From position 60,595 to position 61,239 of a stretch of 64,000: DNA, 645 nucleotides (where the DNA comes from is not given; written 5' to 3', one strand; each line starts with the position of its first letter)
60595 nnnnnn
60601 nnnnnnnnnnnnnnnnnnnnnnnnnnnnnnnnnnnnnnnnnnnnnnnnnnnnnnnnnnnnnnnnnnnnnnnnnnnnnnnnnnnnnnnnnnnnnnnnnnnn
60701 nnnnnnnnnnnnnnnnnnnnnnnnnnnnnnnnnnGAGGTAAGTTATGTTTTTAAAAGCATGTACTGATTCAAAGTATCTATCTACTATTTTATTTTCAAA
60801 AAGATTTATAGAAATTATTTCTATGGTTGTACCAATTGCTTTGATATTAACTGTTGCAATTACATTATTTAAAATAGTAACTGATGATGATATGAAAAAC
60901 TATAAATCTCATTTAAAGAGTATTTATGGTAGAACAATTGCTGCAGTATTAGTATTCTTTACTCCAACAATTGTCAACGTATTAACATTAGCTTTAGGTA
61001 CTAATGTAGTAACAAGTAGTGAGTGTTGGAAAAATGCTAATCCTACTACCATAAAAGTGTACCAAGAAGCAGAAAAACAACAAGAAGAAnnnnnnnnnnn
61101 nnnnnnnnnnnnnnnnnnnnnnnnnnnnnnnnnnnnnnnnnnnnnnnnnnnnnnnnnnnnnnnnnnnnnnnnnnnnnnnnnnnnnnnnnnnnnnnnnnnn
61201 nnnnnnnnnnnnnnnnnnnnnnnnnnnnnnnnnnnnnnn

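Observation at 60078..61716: Second copy of the anchor + lipoprotein module with inverted gene order and a swapped hydrolase domain (CHAP instead of C39-like)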

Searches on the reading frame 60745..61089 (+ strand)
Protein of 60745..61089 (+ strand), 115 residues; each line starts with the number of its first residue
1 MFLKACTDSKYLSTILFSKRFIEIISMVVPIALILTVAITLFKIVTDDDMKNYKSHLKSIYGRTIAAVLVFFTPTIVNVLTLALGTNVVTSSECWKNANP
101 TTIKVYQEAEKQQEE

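Call 10: find_homologous_proteins(query=A1, max_evalue=0.001)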
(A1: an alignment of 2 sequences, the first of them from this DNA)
Query A1 (2 sequences) (115 aa, profile of the alignment): 1 proteins with E <= 0.001 among 895 candidates.
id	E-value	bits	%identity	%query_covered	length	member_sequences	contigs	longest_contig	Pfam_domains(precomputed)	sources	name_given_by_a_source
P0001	6.5e-5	41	36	83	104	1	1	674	-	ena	-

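Call 19: search_protein_representatives(alignment_id=A1)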
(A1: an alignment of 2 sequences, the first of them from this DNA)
Query: 2 sequences, 116 profile positions. Proteins with E-value up to 0.001 (for the whole library): 2038; up to 1e-10: 314; up to 1e-30: 2. The best 150 are listed.
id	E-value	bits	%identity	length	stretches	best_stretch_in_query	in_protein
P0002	1.6e-37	144.3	-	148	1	1-116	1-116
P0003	6.9e-32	126.1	-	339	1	1-115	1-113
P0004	1.1e-27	112.6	-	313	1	1-113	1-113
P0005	1.8e-27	111.9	-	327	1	1-112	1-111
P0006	4.8e-27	110.5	-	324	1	2-115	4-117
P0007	1.1e-26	109.4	-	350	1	1-112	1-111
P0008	4.3e-26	107.4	-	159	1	2-110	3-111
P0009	2.3e-25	105.0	-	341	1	1-110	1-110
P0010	3.2e-25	104.6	-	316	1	2-113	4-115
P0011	4.3e-25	104.2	-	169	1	1-114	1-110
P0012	1.0e-24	103.0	-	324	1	1-114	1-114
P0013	1.4e-24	102.5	-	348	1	1-110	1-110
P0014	2.8e-24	101.6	-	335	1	1-116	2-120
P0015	3.1e-24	101.4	-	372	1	1-110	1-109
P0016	3.2e-24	101.4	-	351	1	1-114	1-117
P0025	3.9e-21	91.4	-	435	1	1-112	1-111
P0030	7.3e-20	87.3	-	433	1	1-114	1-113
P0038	2.8e-17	79.0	-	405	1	4-105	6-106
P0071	2.7e-15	72.6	-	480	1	3-112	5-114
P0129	1.4e-13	67.1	-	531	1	4-107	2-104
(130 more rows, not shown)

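Call 23: search_protein_families(library=pfam, alignment_id=A3, max_evalue=0.001)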
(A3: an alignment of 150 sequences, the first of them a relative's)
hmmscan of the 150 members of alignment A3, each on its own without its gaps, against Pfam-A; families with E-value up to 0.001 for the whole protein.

A. member 1, P0002 (148 aa): 0 families

B. families by the number of members that match (of 150 scanned): 51 families (the first 25 are shown)
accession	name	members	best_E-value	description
PF18895.5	T4SS_pilin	44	3.3e-09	Type IV secretion system pilin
PF05257.22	CHAP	22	8.7e-17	CHAP domain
PF25309.1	ELLD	8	6.3e-40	Endolysin-like domain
PF00877.26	NLPC_P60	8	3e-25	NlpC/P60 family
PF13529.12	Peptidase_C39_2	8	4.1e-18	Peptidase_C39 like family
PF13472.12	Lipase_GDSL_2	6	5.4e-08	GDSL-like Lipase/Acylhydrolase family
PF00657.28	Lipase_GDSL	4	9.7e-08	GDSL-like Lipase/Acylhydrolase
PF01551.29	Peptidase_M23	3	4.1e-26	Peptidase family M23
PF02557.22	VanY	3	2.3e-17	D-alanyl-D-alanine carboxypeptidase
PF00326.27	Peptidase_S9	3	1.9e-09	Prolyl oligopeptidase family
PF22251.1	PFF1_TM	3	1.7e-06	Vacuolar membrane protease, transmembrane domain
PF13539.11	Peptidase_M15_4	2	2.4e-19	D-alanyl-D-alanine carboxypeptidase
PF02368.24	Big_2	2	5.6e-07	Bacterial Ig-like domain (group 2)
PF02230.22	Abhydrolase_2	2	9.7e-06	Phospholipase/Carboxylesterase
PF07946.19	CCDC47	2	2.6e-05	PAT complex subunit CCDC47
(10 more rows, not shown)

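Call 35: find_homologous_proteins(query=A4, max_evalue=0.001)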
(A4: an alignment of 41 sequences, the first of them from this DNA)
Query A4 (41 sequences) (115 aa, profile of the alignment): 14 proteins with E <= 0.001 among 3876 candidates.
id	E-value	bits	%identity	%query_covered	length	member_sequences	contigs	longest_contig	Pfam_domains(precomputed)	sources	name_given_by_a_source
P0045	1.9e-27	113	40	86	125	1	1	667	-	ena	-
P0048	3.7e-27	112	33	99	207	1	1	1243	-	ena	-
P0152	7.5e-21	92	33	86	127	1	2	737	-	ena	-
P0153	1.0e-20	92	29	100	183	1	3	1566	-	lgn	-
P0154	2.3e-17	81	41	61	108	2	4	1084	-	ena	-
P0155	1.5e-14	72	41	51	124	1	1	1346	-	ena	-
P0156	1.5e-14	72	41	51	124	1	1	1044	-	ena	-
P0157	4.3e-14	70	36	64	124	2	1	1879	-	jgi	-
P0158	7.5e-12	63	38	61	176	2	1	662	-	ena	-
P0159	8.2e-11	60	28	79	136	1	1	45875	-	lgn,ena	-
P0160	1.2e-10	59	28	53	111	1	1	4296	-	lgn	-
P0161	1.9e-10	59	27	79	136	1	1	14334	-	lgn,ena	-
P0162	1.6e-8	52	35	63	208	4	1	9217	-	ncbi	-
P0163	6.8e-8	50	32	50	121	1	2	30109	-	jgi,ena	-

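Call 37: find_encoding_contigs(protein=P0003, flank=8000, max_places=3)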
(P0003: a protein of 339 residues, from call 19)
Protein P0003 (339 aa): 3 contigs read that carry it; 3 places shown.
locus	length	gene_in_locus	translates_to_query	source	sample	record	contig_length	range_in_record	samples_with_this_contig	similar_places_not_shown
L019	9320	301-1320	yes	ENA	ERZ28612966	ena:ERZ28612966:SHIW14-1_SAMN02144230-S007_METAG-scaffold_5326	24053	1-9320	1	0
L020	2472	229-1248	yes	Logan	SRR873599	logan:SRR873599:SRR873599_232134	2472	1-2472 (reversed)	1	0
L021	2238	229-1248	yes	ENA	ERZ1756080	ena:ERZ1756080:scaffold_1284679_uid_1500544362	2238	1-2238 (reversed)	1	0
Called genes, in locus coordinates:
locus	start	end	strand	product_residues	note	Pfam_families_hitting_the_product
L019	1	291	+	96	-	?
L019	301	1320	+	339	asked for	PF13529:Peptidase_C39_2 (weak)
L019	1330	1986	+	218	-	-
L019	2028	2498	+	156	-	PF02620:YceD (faint)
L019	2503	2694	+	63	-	PF01783:Ribosomal_L32p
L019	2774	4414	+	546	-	PF00493:MCM, PF00004:AAA, PF07724:AAA_2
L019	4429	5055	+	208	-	PF02677:QueH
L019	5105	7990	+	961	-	-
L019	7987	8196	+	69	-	-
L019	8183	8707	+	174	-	PF23023:Anti-Pycsar_Apyc1 (weak), PF00753:Lactamase_B, PF13483:Lactamase_B_3 (weak), PF00753:Lactamase_B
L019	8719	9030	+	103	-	-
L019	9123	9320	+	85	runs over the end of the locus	-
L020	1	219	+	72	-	?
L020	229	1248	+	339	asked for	PF13529:Peptidase_C39_2 (weak)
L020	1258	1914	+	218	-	-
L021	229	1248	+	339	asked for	PF13529:Peptidase_C39_2 (weak)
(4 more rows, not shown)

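Call 38: find_encoding_contigs(protein=P0159, flank=10000, max_places=2)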
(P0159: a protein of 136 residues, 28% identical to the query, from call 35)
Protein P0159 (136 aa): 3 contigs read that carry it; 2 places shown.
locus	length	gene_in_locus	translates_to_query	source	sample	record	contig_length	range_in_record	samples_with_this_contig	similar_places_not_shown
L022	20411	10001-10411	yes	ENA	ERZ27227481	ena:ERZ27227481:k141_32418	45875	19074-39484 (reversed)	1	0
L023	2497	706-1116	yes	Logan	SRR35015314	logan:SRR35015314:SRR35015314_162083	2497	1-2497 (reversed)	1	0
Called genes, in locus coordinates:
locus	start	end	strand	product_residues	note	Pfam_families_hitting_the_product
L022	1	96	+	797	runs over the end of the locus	-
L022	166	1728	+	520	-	-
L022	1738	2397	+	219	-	-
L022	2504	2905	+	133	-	PF17424:DUF5411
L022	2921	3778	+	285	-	-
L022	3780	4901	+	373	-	PF00437:T2SSE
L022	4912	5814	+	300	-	-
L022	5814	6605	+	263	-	-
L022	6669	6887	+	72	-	-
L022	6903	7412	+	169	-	-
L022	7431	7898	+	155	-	-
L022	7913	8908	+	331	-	-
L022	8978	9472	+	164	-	-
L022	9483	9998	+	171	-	-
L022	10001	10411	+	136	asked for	-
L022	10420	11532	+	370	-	-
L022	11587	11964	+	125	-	-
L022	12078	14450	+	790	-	PF19597:TrbL_4 (weak)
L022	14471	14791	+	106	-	-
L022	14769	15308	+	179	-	PF26593:TraC-like (weak)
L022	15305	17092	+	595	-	PF01580:FtsK_SpoIIIE (faint), PF10412:TrwB_AAD_bind (faint), PF12846:AAA_10 (faint), PF19044:P-loop_TraG, PF01935:DUF87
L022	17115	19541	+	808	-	PF01551:Peptidase_M23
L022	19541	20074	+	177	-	-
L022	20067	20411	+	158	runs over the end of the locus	-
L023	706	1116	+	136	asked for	-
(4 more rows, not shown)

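Call 73: search_protein_families(library=pfam, proteins=[P0007, P0009, P0013, P0015, P0016, P0025, P0030, P0038, P0071, P0129], max_evalue=0.001)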
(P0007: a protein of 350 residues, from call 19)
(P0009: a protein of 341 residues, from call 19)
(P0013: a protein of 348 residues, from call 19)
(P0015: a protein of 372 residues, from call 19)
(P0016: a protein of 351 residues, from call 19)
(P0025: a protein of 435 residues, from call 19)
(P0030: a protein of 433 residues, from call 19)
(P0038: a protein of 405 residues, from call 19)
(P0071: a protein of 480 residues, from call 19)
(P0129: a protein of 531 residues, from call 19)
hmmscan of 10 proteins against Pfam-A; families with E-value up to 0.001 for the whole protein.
P0007 (350 aa): 1 family
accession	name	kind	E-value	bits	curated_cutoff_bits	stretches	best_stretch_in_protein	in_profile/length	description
PF05257.22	CHAP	-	3.8e-08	34.1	26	1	215-310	3-80/81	CHAP domain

P0009 (341 aa): 3 families
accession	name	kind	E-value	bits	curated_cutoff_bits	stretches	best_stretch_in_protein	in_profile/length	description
PF05257.22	CHAP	-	3.2e-08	34.4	26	1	226-309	12-81/81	CHAP domain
PF18895.5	T4SS_pilin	-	3.9e-05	24.1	26.6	1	17-79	8-70/71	Type IV secretion system pilin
PF09805.14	Nop25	-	0.0009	20.2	22.5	0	107-152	32-77/138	Nucleolar protein 12 (25kDa)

P0013 (348 aa): 1 family
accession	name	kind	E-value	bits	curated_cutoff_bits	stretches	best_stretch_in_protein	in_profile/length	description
PF12569.14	NatA_aux_su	-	0.00037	20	33.3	1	86-160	363-439/515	N-terminal acetyltransferase A, auxiliary subunit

P0015 (372 aa): 5 families
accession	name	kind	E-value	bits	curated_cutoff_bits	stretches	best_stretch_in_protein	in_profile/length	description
PF02230.22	Abhydrolase_2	-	9.7e-06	26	23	0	245-298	86-138/217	Phospholipase/Carboxylesterase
PF20434.5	BD-FAE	-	3.3e-05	23.9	26.8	1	186-277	5-101/215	BD-FAE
PF00326.27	Peptidase_S9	-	0.00023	21.1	22.6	1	253-299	52-98/213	Prolyl oligopeptidase family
PF00756.26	Esterase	-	0.00041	20.6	22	1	246-303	99-153/251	Putative esterase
PF12740.14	PETase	-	0.00044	20.2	28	1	261-328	121-186/263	PET hydrolase-like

P0016 (351 aa): 0 families

P0025 (435 aa): 2 families
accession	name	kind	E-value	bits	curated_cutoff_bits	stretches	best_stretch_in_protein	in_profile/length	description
PF00768.25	Peptidase_S11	-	2.3e-09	37.5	27.6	1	179-366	11-183/239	D-alanyl-D-alanine carboxypeptidase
PF02113.21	Peptidase_S13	-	2.5e-05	23.7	22.8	0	184-236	21-72/444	D-Ala-D-Ala carboxypeptidase 3 (S13) family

P0030 (433 aa): 3 families
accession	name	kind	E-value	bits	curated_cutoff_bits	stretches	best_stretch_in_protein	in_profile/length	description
PF22251.1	PFF1_TM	-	0.00068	19.7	32.3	1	60-173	97-212/300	Vacuolar membrane protease, transmembrane domain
PF06936.16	Selenoprotein_S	-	0.00078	19.8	29.8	0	102-206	86-183/192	Selenoprotein S (SelS)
PF07946.19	CCDC47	-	0.00094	18.8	27.7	0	75-156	240-322/326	PAT complex subunit CCDC47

P0038 (405 aa): 1 family
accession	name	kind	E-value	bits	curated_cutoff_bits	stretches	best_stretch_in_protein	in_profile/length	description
PF18895.5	T4SS_pilin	-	0.00078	19.9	26.6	0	20-79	9-69/71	Type IV secretion system pilin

P0071 (480 aa): 2 families
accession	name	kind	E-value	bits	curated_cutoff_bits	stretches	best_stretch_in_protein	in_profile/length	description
PF18895.5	T4SS_pilin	-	9.8e-07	29.2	26.6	1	19-82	8-71/71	Type IV secretion system pilin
PF02368.24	Big_2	-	0.00022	21.5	22.8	1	194-227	43-77/79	Bacterial Ig-like domain (group 2)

P0129 (531 aa): 0 families

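Call 74: find_encoding_contigs(protein=P0025, flank=7000, max_places=2)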
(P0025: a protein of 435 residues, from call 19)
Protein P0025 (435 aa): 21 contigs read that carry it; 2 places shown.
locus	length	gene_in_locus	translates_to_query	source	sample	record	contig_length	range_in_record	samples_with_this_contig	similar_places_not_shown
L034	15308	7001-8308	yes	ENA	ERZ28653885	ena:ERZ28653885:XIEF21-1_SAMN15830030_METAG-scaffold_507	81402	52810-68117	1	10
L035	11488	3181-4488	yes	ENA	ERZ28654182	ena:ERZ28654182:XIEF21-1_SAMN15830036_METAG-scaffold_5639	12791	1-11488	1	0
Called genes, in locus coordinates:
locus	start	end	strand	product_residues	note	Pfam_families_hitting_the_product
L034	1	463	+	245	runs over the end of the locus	PF22435:MRM3-like_sub_bind, PF00588:SpoU_methylase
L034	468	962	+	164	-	PF01782:RimM, PF05239:PRC, PF24986:PRC_RimM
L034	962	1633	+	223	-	PF01746:tRNA_m1G_MT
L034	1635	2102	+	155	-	-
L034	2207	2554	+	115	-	PF01245:Ribosomal_L19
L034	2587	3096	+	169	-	PF00717:Peptidase_S24 (weak), PF10502:Peptidase_S26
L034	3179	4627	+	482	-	-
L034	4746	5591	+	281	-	PF00175:NAD_binding_1 (weak), PF10418:DHODB_Fe-S_bind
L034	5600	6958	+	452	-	PF14691:Fer4_20, PF01946:Thi4 (faint), PF00070:Pyr_redox (faint), PF07992:Pyr_redox_2, PF13450:NAD_binding_8, PF13738:Pyr_redox_3 (weak)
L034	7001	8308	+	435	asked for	PF00768:Peptidase_S11, PF13354:Beta-lactamase2 (weak)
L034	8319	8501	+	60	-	-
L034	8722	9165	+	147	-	PF15891:Nuc_deoxyri_tr2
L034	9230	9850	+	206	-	PF00702:Hydrolase, PF13419:HAD_2 (weak)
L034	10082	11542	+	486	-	PF13328:HD_4, PF01966:HD, PF04607:RelA_SpoT, PF02824:TGS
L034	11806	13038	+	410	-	PF00579:tRNA-synt_1b, PF22421:SYY_C-terminal, PF01479:S4 (weak)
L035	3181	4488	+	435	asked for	PF00768:Peptidase_S11, PF13354:Beta-lactamase2 (weak)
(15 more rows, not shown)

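Call 75: find_encoding_contigs(protein=P0015, flank=7000, max_places=2)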
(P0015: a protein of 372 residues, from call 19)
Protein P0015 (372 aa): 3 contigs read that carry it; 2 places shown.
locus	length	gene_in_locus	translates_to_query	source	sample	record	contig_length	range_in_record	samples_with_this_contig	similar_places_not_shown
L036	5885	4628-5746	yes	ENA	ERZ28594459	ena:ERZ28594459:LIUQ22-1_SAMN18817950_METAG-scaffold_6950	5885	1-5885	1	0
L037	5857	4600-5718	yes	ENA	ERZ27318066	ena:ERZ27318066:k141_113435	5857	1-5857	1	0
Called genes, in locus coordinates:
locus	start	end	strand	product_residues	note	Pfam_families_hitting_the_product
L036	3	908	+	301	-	?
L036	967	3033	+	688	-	PF07963:N_methyl (weak), PF13306:LRR_5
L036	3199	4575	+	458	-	PF28494:GlyRS_ins_1 (faint), PF00587:tRNA-synt_2b, PF03129:HGTP_anticodon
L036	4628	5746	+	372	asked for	PF02230:Abhydrolase_2 (faint)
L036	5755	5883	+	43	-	?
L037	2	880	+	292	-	?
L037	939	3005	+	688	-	PF07963:N_methyl (weak), PF13306:LRR_5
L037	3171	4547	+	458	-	PF28494:GlyRS_ins_1 (faint), PF00587:tRNA-synt_2b, PF03129:HGTP_anticodon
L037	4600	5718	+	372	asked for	PF02230:Abhydrolase_2 (faint)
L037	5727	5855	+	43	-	?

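Call 76: find_encoding_contigs(protein=P0071, flank=7000, max_places=2)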
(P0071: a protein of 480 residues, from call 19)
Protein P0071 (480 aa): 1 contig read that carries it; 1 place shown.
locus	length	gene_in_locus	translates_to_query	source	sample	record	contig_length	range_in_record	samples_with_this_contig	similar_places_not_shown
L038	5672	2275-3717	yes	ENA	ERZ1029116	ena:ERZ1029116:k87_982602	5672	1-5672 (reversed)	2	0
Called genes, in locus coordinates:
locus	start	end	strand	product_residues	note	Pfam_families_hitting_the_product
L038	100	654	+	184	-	-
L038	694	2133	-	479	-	PF00587:tRNA-synt_2b, PF03129:HGTP_anticodon, PF09180:ProRS-C_1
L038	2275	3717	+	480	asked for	-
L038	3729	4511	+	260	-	-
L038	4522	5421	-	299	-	PF00149:Metallophos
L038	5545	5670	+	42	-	?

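Call 84: search_dna_similar(query=window:60745-61089:+, collection=plasmids, mode=protein, max_evalue=0.001, max_rows=10)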
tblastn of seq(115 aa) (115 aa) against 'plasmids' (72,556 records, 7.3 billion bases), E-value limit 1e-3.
No match.

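Call 85: search_dna_similar(query=window:60745-61089:+, collection=phages, mode=protein, max_evalue=0.01, max_rows=10)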
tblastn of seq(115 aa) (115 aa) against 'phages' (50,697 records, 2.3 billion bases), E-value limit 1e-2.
No match.
